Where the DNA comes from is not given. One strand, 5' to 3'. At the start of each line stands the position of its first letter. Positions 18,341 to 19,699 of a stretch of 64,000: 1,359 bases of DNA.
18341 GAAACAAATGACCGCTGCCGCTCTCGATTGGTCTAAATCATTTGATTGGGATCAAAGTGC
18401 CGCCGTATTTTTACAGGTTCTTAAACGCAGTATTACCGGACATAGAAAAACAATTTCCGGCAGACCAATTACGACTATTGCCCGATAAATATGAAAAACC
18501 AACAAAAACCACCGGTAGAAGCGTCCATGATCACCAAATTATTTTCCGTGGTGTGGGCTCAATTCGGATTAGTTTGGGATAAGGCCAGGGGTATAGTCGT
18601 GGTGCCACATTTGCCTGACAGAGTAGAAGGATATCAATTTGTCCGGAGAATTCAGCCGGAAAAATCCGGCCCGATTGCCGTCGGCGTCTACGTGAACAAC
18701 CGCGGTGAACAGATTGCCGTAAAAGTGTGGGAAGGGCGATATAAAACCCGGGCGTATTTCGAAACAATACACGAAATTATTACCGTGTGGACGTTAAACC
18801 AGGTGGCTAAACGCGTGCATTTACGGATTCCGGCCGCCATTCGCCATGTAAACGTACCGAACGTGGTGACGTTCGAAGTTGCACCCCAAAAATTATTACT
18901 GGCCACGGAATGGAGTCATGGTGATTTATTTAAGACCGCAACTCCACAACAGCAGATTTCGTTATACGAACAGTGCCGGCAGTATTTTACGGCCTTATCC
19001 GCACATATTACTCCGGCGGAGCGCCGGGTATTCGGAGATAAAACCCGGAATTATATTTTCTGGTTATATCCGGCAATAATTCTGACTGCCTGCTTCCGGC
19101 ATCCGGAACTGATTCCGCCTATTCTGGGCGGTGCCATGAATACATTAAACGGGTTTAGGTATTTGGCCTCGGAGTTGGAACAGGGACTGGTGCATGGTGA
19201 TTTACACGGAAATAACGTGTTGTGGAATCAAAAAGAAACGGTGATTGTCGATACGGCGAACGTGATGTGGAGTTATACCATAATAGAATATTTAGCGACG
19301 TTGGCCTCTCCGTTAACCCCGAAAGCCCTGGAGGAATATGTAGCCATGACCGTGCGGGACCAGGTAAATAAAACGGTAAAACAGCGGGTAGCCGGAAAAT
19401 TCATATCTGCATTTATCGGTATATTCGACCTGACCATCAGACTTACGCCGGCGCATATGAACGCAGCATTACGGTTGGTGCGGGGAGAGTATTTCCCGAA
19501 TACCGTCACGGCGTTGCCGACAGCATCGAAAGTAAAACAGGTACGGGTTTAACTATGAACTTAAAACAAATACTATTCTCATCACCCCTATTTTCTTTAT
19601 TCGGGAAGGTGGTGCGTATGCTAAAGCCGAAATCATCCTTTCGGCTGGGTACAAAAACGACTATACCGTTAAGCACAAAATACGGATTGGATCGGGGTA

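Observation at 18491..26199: Translationally coupled module that decorates the glycan (kinase, methyltransferase, deacetylase, pyruvyl transferase) interleaved with GT2 and GT4 enzymes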

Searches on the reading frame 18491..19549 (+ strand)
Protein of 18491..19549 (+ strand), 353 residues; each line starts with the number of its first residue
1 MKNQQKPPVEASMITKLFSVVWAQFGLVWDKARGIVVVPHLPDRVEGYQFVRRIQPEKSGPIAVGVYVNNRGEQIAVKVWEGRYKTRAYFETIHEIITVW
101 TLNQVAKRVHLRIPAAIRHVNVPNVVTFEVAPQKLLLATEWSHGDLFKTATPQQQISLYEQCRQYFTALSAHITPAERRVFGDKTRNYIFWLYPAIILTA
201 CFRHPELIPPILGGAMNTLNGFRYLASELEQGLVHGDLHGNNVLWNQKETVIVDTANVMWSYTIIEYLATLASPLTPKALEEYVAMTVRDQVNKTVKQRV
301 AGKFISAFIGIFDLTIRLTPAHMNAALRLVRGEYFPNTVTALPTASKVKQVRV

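Call 6: search_protein_families(library=pfam, proteins=[window:18491-19549:+], max_evalue=0.01)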
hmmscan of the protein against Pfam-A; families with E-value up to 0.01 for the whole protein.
window:18491-19549:+ (353 aa): 2 families
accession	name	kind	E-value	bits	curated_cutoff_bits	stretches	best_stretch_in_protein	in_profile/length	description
PF01636.29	APH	-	3.4e-06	27.4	23.2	1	224-289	161-227/239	Phosphotransferase enzyme family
PF01163.29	RIO1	-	0.0016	18.5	22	1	230-257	123-150/187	RIO domain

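Call 7: search_protein_families(library=ncbifam, proteins=[window:18491-19549:+], max_evalue=0.01)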
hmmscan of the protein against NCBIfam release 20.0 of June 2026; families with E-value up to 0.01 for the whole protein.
window:18491-19549:+ (353 aa): 4 families
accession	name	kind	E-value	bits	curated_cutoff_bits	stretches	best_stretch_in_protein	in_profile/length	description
NF041268.1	capreo_Cph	equivalog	2e-05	24.3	390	1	229-293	180-248/285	capreomycin phosphotransferase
NF041645.1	prot_kin_PA4780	equivalog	0.0068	15.7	350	0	225-256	156-187/274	PA4780 family RIO1-like protein kinase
TIGR01767.2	MTRK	equivalog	0.009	15.1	275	0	230-255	225-250/401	S-methyl-5-thioribose kinase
TIGR03724.2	arch_bud32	equivalog_domain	0.0095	15.4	125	0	230-255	103-128/193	KEOPS complex kinase/ATPase Bud32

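Call 14: find_homologous_proteins(query=window:18491-19549:+, max_evalue=0.001)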
Query window:18491-19549:+ (353 aa): 2 proteins with E <= 0.001 among 1846 candidates.
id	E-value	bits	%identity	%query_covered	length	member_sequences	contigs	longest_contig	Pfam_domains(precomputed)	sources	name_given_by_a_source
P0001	4.7e-228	774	100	97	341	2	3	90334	PF01636.30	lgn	-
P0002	9.9e-163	559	73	92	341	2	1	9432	PF01636.30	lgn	-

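Call 16: find_encoding_contigs(protein=P0002, flank=10000, max_places=4)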
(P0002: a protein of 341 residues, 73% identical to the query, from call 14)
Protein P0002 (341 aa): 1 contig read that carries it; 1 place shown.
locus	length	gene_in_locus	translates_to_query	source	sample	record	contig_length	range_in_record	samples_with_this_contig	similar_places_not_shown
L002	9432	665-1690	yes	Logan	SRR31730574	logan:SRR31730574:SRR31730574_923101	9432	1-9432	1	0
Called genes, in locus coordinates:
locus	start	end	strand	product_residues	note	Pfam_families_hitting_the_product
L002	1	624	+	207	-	?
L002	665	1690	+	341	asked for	PF01636:APH (weak)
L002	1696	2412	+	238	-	PF13489:Methyltransf_23, PF08241:Methyltransf_11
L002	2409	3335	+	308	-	PF00535:Glycos_transf_2, PF13641:Glyco_tranf_2_3, PF13632:Glyco_trans_2_3 (weak)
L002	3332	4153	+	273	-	PF01522:Polysacc_deac_1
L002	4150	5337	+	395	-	PF13439:Glyco_transf_4, PF13579:Glyco_trans_4_4, PF00534:Glycos_transf_1, PF13692:Glyco_trans_1_4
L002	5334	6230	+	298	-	PF00535:Glycos_transf_2, PF13641:Glyco_tranf_2_3, PF13632:Glyco_trans_2_3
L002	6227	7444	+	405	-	PF04230:PS_pyruv_trans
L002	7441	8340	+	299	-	PF00535:Glycos_transf_2 (weak), PF13641:Glyco_tranf_2_3 (weak)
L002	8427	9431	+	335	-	?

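Call 22: search_protein_representatives(protein=window:18491-19549:+)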
Query: 353 residues. Proteins with E-value up to 0.001 (for the whole library): 282; up to 1e-10: 132; up to 1e-30: 8. The best 150 are listed.
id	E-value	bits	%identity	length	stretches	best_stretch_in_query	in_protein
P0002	3.2e-163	559.3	72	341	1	13-339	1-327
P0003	7.7e-63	229.2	27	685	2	40-331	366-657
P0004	3.3e-39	151.6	24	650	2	41-325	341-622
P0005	5.1e-39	150.9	26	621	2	16-289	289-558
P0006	4.7e-37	144.5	31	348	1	40-276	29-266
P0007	3.4e-36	141.6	24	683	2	33-312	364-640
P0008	3.3e-34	135.1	28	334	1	41-306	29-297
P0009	3.8e-34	134.9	29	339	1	42-331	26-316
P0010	5.8e-30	121.1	29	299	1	62-314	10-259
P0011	6.6e-29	117.7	30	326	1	40-292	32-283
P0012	5.6e-28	114.6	24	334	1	15-305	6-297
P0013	1.2e-27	113.5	27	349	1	44-282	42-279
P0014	4.0e-27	111.8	27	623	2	39-328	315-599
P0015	3.6e-26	108.7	26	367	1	38-284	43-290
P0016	6.7e-26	107.8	27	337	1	42-309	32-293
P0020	1.8e-25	106.4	26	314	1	41-315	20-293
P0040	7.9e-21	91.1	29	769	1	40-272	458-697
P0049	9.3e-20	87.6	24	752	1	29-272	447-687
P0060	2.6e-18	82.8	24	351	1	24-258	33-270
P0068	2.7e-17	79.5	26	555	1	58-257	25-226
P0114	1.2e-12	64.2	24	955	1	41-266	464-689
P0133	1.0e-10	57.8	23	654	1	33-292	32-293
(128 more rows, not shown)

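Call 23: search_solved_structures(query=window:18491-19549:+, max_evalue=1, show_alignments=2)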
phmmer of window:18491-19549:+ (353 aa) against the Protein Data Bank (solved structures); distinct sequences matched with E-value up to 1: 1.
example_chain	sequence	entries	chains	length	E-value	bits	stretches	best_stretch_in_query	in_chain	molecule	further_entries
7f0a_A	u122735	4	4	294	0.007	18.9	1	229-286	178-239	Capreomycin phosphotransferase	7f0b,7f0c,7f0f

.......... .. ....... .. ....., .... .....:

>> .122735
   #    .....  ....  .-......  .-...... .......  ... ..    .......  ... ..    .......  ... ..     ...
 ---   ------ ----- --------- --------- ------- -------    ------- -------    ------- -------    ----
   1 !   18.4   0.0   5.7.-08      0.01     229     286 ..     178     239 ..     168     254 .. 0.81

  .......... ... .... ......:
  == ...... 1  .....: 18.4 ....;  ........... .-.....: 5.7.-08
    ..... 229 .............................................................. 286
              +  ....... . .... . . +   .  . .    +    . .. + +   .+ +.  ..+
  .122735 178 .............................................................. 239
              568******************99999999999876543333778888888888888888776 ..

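Call 26: search_protein_families(library=pfam, proteins=[P0003, P0004, P0005, P0007, P0014, P0040, P0049, P0114, P0133, P0068], max_evalue=0.001)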
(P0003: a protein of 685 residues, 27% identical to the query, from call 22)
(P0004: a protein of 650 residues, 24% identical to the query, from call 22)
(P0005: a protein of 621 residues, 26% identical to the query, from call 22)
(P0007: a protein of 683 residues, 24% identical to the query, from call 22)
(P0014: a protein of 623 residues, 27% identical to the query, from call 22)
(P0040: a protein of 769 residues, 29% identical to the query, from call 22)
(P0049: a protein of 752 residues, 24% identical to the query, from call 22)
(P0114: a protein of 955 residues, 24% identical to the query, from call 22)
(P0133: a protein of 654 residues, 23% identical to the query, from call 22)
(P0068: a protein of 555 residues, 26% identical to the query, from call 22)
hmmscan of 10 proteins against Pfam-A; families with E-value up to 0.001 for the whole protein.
P0003 (685 aa): 7 families
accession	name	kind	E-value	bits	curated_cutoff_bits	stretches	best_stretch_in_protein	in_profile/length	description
PF01636.29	APH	-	2.1e-16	60.9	23.2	1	125-278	70-225/239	Phosphotransferase enzyme family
PF19974.5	TCAD9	-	5.6e-06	26.2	40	0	211-247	286-322/429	Ternary complex associated domain 9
PF02958.26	EcKL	-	1.1e-05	25.3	22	0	222-278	215-276/294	Ecdysteroid kinase-like family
PF01163.29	RIO1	-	4.2e-05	23.7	22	0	553-587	120-154/187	RIO domain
PF01633.27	Choline_kinase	-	0.00022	21.1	29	0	217-257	157-199/300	Choline/ethanolamine kinase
PF13575.12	DUF4135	-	0.00023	20.9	29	0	557-590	146-177/378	Domain of unknown function (DUF4135)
PF07914.17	DUF1679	-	0.00046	19.6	24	0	221-281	267-333/414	Uncharacterized oxidoreductase dhs-27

P0004 (650 aa): 6 families
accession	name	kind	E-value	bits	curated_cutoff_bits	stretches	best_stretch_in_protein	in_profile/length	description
PF01636.29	APH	-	5.1e-13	49.8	23.2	2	529-580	166-221/239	Phosphotransferase enzyme family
PF19974.5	TCAD9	-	8.2e-08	32.3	40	0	529-556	295-322/429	Ternary complex associated domain 9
PF02958.26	EcKL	-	4.1e-06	26.8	22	0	206-272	217-289/294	Ecdysteroid kinase-like family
PF01163.29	RIO1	-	7.2e-05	22.9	22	0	529-559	122-152/187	RIO domain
PF01633.27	Choline_kinase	-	0.00029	20.7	29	0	202-280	160-244/300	Choline/ethanolamine kinase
PF13575.12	DUF4135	-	0.00099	18.8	29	0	534-560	149-174/378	Domain of unknown function (DUF4135)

P0005 (621 aa): 5 families
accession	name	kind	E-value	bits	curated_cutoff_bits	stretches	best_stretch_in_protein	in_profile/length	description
PF01636.29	APH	-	2.6e-13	50.7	23.2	2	166-234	160-229/239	Phosphotransferase enzyme family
PF03109.22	ABC1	-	4.1e-06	26.6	22.9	0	499-523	185-210/244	ABC1 atypical kinase-like domain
PF19974.5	TCAD9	-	3.1e-05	23.8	40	0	502-524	299-321/429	Ternary complex associated domain 9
PF01163.29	RIO1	-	0.00025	21.1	22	0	499-526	123-150/187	RIO domain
PF00069.31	Pkinase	-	0.00087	19.2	31.7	0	52-117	43-105/263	Protein kinase domain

P0007 (683 aa): 4 families
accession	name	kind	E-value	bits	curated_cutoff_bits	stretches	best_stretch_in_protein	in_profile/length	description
PF01636.29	APH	-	3.3e-15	57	23.2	2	225-275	166-216/239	Phosphotransferase enzyme family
PF02958.26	EcKL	-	1.5e-06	28.2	22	0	227-282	215-275/294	Ecdysteroid kinase-like family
PF01163.29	RIO1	-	1.8e-06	28.1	22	1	559-591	121-153/187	RIO domain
PF00069.31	Pkinase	-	1e-05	25.5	31.7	0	229-254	119-144/263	Protein kinase domain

P0014 (623 aa): 1 family
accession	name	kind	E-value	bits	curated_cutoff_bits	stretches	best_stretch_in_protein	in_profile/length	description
PF01636.29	APH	-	3e-18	66.9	23.2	1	349-546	21-210/239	Phosphotransferase enzyme family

P0040 (769 aa): 2 families
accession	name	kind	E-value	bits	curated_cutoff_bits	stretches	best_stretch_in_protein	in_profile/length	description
PF01636.29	APH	-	6.6e-08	33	23.2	1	644-712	159-224/239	Phosphotransferase enzyme family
PF01554.23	MatE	-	3.8e-05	23.9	24.9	1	26-157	4-136/161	MatE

P0049 (752 aa): 1 family
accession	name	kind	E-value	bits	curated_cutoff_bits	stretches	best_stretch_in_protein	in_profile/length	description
PF01636.29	APH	-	1.8e-06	28.3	23.2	1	509-690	37-213/239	Phosphotransferase enzyme family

P0114 (955 aa): 2 families
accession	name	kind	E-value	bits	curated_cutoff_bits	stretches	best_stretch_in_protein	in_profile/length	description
PF04229.20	GrpB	-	7.3e-08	33.2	25.5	1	802-948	3-156/159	GrpB protein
PF01636.29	APH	-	2e-06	28.2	23.2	1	542-693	50-209/239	Phosphotransferase enzyme family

P0133 (654 aa): 5 families
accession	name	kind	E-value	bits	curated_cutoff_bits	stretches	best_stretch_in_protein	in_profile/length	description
PF00535.33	Glycos_transf_2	-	4.3e-23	82.5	23.3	1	354-519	1-163/168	Glycosyl transferase family 2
PF13641.12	Glyco_tranf_2_3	-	4.9e-14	53.3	27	1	353-572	3-226/230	Glycosyltransferase like family 2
PF13632.12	Glyco_trans_2_3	-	1.1e-08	35.5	27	1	441-623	5-177/198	Glycosyl transferase family group 2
PF01636.29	APH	-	2.3e-08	34.6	23.2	1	118-282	56-223/239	Phosphotransferase enzyme family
PF00069.31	Pkinase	-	0.00086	19.2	31.7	0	231-277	118-164/263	Protein kinase domain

P0068 (555 aa): 5 families
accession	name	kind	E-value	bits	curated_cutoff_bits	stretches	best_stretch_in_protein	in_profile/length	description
PF08241.18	Methyltransf_11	-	1.4e-08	35.7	21.2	1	406-473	19-94/95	Methyltransferase domain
PF01636.29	APH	-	6.7e-07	29.8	23.2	1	188-247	159-216/239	Phosphotransferase enzyme family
PF13489.12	Methyltransf_23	-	1.4e-06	28.6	27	1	430-477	77-119/164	Methyltransferase domain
PF01209.24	Ubie_methyltran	-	0.00016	21.5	20.1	1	435-495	112-172/233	ubiE/COQ5 methyltransferase family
PF13649.12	Methyltransf_25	-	0.00059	20.9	27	0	426-470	52-97/97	Methyltransferase domain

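Call 35: search_solved_structures(query=A1, max_evalue=1, show_alignments=0)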
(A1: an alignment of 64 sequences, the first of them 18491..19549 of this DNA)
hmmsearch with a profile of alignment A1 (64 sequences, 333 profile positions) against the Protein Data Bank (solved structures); distinct sequences matched with E-value up to 1: 1398 (the best 60 are shown).
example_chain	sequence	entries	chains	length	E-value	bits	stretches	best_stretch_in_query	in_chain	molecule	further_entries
5kz7_A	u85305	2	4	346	1.8e-06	30.5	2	33-137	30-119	Serine/threonine-protein kinase MARK2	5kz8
5eak_A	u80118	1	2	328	2.1e-06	30.2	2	34-137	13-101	Serine/threonine-protein kinase MARK2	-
2r0i_A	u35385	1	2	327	2.4e-06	30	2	34-137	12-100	Serine/threonine-protein kinase MARK2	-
1zmu_A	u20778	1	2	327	2.4e-06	30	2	34-137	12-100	MAP/Microtubule affinity regulating kinase 2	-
1y8g_A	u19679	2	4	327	2.5e-06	30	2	34-137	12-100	MAP/Microtubule affinity-regulating kinase 2 | MAP/Microtubule affinity regulating kinase 2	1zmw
9ymt_A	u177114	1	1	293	2.6e-06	29.9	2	205-245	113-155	Serine/Threonine Kinase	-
4eqm_A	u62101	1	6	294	2.6e-06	29.9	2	205-245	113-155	Protein kinase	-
2hak_A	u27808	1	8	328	3.4e-06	29.5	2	219-247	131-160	Serine/threonine-protein kinase MARK1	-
3iec_A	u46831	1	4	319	4.2e-06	29.2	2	34-137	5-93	Serine/threonine-protein kinase MARK2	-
6c9d_A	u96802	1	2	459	5.6e-06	28.8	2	219-247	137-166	Serine/threonine-protein kinase MARK1,Serine/threonine-protein kinase MARK1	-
9yr9_A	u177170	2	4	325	7.3e-06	28.5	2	219-246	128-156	MAP/microtubule affinity-regulating kinase 3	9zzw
8w7l_B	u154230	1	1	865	7.7e-06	28.4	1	202-253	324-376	Protein kinase domain-containing protein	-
3fe3_A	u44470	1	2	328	7.7e-06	28.4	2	219-246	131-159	MAP/microtubule affinity-regulating kinase 3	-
8w7l_A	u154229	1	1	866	7.7e-06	28.4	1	202-253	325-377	Protein kinase domain-containing protein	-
8w7a_A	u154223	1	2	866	7.7e-06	28.4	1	202-253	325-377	Protein kinase domain-containing protein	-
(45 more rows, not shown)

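Call 44: predict_structure(alignment_id=A1)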
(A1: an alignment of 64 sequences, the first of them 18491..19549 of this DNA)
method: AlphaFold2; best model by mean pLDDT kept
length: 353 residues; sequences in the alignment: 64
mean_pLDDT: 93.6   pTM: 0.90
mean pLDDT of the five models: 93.6, 93.1, 92.8, 92.7, 92.5
residues with pLDDT >= 90: 324; 70-90: 9; 50-70: 12; < 50: 8
segments of 3 or more residues with pLDDT < 50: 340-342, 351-353
pLDDT, mean of each block of 10 residues (from residue 1): 75 92 95 95 98 94 98 98 96 97 98 98 98 97 95 97 98 97 95 96 98 95 96 96 97 98 98 95 96 94 97 96 97 79 51 44
secondary structure, 60 per line:
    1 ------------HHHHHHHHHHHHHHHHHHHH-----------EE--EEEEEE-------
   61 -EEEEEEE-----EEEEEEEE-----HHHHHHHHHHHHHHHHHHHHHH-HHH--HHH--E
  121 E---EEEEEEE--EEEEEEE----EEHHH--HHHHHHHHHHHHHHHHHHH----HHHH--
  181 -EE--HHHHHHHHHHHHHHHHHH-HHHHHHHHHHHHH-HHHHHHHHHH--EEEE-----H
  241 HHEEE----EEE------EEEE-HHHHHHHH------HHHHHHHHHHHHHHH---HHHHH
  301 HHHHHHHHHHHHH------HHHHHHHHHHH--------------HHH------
elements in order: H13-32 E48-53 E62-68 E74-81 H87-108 E125-131 E134-140 H152-170 H175-178 H186-203 H205-217 H219-228 E231-234 E243-245 E250-252 E259-262 H264-271 H278-292 H296-313 H320-330

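Call 49: fold_search(model_id=the predicted structure, library=pdb)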
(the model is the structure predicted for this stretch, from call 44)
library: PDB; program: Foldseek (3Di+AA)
matches with E <= 10: 1613; with E <= 0.001: 573
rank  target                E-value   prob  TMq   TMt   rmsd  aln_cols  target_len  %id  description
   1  4fex_C                1.1e-08  1.00  0.42  0.54  11.7       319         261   11  Crystal structure of the aminoglycoside phosphotransferase APH(3')-Ia, with substrate kanamycin and small molecule inh (released 2012-06-20)
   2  4ej7_A                1.3e-08  1.00  0.40  0.50  11.5       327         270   11  Crystal structure of the aminoglycoside phosphotransferase APH(3')-Ia, ATP-bound (released 2012-04-18)
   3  4ej7_C                1.7e-08  1.00  0.45  0.56   8.9       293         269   10  Crystal structure of the aminoglycoside phosphotransferase APH(3')-Ia, ATP-bound (released 2012-04-18)
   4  2bkk_A                1.7e-08  1.00  0.39  0.54  10.9       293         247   16  Crystal structure of Aminoglycoside Phosphotransferase APH(3')-IIIa in complex with the inhibitor AR_3a (released 2005-08-09)
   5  1nd4_A                1.7e-08  1.00  0.40  0.53  10.6       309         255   14  Crystal structure of aminoglycoside-3'-phosphotransferase-IIa (released 2003-09-16)
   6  3i1a_B                1.9e-08  1.00  0.47  0.49  10.1       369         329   11  Crystal Structure of apo Spectinomycin Phosphotransferase, APH(9)-Ia (released 2010-01-19)
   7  4few_F                2.5e-08  1.00  0.42  0.54  11.5       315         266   13  Crystal structure of the aminoglycoside phosphotransferase APH(3')-Ia, with substrate kanamycin and small molecule inh (released 2012-06-20)
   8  3i1a_A                2.5e-08  1.00  0.46  0.48   9.9       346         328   13  Crystal Structure of apo Spectinomycin Phosphotransferase, APH(9)-Ia (released 2010-01-19)
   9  4fev_D                2.6e-08  1.00  0.42  0.53  11.0       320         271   13  Crystal structure of the aminoglycoside phosphotransferase APH(3')-Ia, with substrate kanamycin and small molecule inh (released 2012-06-20)
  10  4pdy                  3.0e-08  1.00  0.51  0.54   6.3       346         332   15  Crystal structure of aminoglycoside phosphotransferase from Alicyclobacillus acidocaldarius subsp. acidocaldarius DSM 44 (released 2014-05-07)
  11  4feu_A                3.3e-08  1.00  0.41  0.54   9.8       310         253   12  Crystal structure of the aminoglycoside phosphotransferase APH(3')-Ia, with substrate kanamycin and small molecule inh (released 2012-06-20)
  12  4fex_B                3.5e-08  1.00  0.45  0.59  10.5       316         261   11  Crystal structure of the aminoglycoside phosphotransferase APH(3')-Ia, with substrate kanamycin and small molecule inh (released 2012-06-20)
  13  4gkh_G                4.5e-08  1.00  0.43  0.54   8.9       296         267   11  Crystal structure of the aminoglycoside phosphotransferase APH(3')-Ia, with substrate kanamycin and small molecule inh (released 2012-09-05)
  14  9qoy_A                5.0e-08  1.00  0.40  0.52  10.1       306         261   13  Pseudomonas aeruginosa APH(3")-IIb - Wild Type (released 2026-04-08)
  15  1j7l_A                5.3e-08  1.00  0.39  0.50  10.5       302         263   16  Crystal Structure of 3',5"-Aminoglycoside Phosphotransferase Type IIIa ADP Complex (released 2001-08-08)
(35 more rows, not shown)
